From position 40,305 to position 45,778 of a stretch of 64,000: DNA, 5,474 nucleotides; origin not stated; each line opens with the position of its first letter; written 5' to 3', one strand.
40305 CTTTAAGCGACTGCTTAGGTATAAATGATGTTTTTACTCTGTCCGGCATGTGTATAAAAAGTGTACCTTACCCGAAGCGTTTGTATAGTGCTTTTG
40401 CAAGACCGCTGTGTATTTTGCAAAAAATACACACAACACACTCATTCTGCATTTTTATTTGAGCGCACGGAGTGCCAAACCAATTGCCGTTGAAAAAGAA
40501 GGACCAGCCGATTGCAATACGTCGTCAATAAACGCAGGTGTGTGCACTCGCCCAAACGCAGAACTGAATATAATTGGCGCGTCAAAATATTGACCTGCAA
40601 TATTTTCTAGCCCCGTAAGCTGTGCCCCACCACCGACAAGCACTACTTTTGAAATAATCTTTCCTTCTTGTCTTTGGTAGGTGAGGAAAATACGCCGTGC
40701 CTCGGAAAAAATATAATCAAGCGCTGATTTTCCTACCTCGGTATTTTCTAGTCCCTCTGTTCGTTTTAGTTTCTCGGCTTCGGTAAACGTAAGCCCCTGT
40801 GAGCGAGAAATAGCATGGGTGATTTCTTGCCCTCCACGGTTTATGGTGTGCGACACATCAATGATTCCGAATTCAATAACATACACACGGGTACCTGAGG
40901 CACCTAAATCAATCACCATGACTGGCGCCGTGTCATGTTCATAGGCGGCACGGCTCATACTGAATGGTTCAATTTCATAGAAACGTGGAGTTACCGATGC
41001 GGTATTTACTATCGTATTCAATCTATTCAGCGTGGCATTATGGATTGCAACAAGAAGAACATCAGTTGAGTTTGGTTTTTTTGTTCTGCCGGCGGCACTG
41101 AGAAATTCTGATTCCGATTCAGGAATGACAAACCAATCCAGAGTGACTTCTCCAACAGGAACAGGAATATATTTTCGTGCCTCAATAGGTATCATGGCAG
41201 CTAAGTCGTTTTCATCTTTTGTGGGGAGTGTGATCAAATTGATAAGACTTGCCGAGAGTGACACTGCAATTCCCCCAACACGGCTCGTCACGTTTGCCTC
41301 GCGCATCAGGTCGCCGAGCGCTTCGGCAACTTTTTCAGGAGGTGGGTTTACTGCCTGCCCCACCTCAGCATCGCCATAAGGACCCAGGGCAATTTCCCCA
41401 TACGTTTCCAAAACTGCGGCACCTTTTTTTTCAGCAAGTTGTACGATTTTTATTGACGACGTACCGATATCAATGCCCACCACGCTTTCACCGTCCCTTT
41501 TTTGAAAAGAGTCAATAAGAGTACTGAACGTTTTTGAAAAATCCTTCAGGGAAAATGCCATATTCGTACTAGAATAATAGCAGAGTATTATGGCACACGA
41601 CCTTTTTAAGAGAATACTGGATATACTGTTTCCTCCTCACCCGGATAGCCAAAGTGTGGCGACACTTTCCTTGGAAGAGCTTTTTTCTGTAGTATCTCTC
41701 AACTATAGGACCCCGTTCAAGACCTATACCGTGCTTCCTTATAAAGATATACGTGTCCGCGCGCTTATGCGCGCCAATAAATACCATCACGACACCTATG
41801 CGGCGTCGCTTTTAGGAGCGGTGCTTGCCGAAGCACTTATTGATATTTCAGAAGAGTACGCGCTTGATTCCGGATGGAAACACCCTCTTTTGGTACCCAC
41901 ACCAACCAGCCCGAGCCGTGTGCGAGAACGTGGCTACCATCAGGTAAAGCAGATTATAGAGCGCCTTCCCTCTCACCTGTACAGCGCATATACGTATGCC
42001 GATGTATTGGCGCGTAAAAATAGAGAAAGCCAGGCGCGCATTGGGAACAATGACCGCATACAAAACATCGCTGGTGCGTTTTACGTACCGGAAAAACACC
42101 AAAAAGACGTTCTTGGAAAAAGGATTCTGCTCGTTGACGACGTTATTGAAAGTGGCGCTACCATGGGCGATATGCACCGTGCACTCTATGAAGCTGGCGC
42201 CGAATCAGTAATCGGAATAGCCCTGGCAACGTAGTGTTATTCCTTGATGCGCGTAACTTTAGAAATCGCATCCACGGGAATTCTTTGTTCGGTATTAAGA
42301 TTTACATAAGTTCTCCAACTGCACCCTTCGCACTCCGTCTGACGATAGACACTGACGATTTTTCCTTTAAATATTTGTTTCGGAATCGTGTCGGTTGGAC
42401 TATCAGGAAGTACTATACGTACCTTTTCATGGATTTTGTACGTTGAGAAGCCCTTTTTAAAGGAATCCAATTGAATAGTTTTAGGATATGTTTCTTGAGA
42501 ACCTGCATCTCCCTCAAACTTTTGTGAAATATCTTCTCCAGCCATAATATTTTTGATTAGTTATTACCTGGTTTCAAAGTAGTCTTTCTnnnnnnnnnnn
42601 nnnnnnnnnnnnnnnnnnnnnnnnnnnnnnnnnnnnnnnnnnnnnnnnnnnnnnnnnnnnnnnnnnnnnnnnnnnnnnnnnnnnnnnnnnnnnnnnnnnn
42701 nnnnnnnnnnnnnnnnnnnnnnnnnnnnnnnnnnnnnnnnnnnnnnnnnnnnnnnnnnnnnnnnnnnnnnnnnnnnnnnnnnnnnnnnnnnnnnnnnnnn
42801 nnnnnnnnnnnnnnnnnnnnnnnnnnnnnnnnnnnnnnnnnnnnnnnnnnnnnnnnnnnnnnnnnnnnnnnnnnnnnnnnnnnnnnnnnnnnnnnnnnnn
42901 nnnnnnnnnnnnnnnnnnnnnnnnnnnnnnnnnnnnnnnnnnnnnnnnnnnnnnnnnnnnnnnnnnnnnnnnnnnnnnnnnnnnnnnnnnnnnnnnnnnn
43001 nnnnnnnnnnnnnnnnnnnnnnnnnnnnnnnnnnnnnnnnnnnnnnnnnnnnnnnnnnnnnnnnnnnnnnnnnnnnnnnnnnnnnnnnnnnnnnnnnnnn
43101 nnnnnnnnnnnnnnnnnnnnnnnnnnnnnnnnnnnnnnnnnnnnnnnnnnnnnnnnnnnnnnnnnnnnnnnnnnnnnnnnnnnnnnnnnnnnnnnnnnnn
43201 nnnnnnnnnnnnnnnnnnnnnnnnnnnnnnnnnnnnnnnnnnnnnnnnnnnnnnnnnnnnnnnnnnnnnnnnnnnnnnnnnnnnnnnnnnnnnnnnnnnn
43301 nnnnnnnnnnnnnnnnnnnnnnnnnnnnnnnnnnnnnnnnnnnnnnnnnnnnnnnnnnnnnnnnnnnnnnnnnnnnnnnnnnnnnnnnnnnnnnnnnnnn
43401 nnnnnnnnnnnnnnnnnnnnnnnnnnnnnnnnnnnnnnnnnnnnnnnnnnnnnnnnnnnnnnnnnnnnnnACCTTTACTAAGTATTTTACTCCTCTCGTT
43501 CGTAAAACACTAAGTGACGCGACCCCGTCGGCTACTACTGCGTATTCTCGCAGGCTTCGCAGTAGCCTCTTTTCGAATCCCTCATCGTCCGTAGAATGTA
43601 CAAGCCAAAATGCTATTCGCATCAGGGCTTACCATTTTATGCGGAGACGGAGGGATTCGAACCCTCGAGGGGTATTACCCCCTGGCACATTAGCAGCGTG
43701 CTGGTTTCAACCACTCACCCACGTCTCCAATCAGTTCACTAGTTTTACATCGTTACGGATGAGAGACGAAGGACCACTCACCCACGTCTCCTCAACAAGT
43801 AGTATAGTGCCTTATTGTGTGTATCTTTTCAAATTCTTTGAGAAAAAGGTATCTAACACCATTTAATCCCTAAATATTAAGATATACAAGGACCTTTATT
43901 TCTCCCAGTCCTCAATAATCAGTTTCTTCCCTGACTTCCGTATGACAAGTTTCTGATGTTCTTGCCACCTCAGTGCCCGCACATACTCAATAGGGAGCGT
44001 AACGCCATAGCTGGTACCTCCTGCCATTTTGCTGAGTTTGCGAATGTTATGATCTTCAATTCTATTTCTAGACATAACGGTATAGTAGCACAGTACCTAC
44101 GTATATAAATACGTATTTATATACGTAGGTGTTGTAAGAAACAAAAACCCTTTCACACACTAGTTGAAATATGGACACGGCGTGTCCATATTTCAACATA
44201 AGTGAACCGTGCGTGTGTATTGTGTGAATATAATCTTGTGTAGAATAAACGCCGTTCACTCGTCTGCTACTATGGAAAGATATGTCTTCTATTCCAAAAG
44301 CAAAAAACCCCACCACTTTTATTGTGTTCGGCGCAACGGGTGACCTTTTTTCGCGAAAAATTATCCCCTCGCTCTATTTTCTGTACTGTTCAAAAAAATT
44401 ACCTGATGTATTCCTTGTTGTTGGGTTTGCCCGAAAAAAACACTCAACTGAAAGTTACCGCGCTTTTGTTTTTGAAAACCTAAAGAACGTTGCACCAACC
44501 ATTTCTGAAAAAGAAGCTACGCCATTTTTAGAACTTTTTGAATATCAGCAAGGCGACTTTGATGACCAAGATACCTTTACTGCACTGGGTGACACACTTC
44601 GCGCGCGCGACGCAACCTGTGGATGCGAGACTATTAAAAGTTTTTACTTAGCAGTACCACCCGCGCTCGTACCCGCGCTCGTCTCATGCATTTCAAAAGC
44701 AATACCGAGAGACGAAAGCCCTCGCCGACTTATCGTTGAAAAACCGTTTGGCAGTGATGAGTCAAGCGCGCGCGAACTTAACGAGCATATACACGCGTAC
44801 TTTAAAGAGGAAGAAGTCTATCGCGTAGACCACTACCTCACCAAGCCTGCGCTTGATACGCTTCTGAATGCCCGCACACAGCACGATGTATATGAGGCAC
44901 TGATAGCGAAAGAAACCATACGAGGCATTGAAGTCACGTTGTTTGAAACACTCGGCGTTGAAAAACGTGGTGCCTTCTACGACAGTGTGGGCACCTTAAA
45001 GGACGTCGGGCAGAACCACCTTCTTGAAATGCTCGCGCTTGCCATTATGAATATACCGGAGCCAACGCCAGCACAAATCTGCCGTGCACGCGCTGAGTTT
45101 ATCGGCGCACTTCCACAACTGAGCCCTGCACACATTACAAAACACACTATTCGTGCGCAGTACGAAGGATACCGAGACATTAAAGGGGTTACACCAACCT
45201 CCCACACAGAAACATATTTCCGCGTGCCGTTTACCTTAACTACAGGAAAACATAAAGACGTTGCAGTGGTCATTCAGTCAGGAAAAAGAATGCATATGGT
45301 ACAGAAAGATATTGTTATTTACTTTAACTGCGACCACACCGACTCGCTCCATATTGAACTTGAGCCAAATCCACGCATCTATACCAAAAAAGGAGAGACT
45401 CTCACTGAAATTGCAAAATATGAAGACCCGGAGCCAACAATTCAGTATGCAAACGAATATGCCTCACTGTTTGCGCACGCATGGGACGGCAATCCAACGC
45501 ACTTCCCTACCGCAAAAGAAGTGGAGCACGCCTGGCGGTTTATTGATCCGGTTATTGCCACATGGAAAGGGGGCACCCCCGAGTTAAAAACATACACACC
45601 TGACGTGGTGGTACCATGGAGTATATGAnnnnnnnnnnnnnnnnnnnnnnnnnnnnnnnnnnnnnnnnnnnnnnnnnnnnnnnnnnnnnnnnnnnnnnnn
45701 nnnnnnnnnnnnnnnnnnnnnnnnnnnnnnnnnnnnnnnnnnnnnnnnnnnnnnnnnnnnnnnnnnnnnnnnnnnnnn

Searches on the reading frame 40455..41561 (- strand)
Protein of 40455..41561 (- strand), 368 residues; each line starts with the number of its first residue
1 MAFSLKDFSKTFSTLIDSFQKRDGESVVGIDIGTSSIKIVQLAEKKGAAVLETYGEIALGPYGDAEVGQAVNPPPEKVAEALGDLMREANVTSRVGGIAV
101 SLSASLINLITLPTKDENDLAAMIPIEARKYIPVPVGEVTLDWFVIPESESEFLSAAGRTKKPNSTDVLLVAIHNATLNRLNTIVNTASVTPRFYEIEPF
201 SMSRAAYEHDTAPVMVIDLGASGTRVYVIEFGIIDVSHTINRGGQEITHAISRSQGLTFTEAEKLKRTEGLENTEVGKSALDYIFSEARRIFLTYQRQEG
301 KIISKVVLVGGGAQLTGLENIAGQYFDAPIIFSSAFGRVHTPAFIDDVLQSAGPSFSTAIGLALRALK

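Call 66: search_protein_families(library=pfam, proteins=[window:40455-41561:-], max_evalue=0.001)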
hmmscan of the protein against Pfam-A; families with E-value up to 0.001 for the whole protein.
window:40455-41561:- (368 aa): 3 families
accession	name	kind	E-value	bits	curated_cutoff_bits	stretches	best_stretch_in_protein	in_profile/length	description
PF11104.14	PilM_2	-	1.2e-35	123.5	27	1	29-366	1-339/340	Type IV pilus assembly protein PilM;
PF14450.12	FtsA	-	4.6e-14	53.3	31.8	1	215-361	1-127/127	Cell division protein FtsA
PF06723.19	MreB_Mbl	-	0.00012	21.5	27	0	214-252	147-185/327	MreB/Mbl protein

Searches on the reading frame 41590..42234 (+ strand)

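Call 66: search_protein_families(library=pfam, proteins=[window:41590-42234:+], max_evalue=0.001)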
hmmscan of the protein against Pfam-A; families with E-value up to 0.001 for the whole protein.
window:41590-42234:+ (214 aa): 1 family
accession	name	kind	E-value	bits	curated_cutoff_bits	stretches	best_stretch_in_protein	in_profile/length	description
PF00156.33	Pribosyltran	-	1.2e-07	31.6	26.3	1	136-211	55-122/158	Phosphoribosyl transferase domain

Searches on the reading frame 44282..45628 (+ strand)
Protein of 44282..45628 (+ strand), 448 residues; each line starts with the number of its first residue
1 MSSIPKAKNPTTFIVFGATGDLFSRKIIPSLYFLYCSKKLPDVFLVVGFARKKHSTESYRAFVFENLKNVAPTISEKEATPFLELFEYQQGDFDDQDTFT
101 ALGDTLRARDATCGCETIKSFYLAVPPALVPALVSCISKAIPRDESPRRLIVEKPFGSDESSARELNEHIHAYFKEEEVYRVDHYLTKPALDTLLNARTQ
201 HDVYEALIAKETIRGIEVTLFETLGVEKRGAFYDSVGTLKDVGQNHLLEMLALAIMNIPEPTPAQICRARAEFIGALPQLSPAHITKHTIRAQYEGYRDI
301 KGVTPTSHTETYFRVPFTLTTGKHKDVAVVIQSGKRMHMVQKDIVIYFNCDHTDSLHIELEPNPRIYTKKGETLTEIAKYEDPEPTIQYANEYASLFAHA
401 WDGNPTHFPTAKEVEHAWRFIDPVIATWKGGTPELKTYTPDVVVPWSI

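Call 66: search_protein_families(library=pfam, proteins=[window:44282-45628:+], max_evalue=0.001)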
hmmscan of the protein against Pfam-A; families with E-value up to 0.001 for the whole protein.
window:44282-45628:+ (448 aa): 2 families
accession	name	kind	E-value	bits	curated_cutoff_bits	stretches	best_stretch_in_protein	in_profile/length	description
PF00479.28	G6PD_N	-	3.6e-49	168.3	22.1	1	14-189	1-179/183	Glucose-6-phosphate dehydrogenase, NAD binding domain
PF02781.21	G6PD_C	-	2.4e-42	145.5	27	1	198-440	4-276/296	Glucose-6-phosphate dehydrogenase, C-terminal domain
